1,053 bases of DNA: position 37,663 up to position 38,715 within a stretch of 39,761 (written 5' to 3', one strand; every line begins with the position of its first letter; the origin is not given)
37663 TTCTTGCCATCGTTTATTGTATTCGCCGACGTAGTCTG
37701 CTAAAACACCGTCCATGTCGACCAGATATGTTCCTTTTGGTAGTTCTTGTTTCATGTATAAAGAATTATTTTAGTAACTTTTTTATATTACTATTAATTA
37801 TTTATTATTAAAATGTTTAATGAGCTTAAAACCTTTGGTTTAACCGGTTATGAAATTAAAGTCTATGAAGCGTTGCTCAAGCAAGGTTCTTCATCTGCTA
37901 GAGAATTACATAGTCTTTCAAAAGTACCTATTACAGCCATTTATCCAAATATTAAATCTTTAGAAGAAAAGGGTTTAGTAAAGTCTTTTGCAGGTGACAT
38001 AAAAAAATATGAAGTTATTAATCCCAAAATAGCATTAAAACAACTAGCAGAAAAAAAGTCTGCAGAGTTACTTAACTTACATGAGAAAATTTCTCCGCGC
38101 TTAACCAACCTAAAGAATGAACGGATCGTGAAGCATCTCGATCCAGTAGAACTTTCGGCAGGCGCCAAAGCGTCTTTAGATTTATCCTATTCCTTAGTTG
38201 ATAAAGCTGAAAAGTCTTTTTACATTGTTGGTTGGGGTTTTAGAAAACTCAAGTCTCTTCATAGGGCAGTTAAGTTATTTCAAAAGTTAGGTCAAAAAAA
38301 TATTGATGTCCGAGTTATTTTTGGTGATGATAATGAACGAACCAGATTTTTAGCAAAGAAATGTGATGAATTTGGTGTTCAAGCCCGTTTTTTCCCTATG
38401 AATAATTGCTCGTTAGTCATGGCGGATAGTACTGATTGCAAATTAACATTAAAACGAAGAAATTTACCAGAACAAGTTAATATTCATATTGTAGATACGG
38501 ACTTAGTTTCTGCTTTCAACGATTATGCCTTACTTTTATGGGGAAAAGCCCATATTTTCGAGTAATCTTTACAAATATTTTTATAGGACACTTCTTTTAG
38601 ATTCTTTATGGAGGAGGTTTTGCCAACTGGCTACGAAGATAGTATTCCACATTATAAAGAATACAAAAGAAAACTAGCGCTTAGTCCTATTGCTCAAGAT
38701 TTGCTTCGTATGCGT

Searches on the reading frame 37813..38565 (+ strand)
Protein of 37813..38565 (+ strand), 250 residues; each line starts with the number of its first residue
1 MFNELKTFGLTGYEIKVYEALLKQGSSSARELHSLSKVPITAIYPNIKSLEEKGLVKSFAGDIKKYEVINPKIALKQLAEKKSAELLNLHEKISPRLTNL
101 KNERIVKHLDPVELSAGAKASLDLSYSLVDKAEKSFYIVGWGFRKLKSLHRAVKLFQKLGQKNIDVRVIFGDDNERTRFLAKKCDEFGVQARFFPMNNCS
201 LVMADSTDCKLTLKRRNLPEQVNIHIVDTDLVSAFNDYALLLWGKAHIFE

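Call 13: search_protein_families(library=pfam, proteins=[window:37813-38565:+], max_evalue=0.01)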
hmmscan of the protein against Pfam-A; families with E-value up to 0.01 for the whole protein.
window:37813-38565:+ (250 aa): 1 family
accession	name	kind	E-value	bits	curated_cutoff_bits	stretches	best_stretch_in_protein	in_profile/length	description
PF01978.25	TrmB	-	2.9e-18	65.9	25.6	1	5-72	1-68/68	Sugar-specific transcriptional regulator TrmB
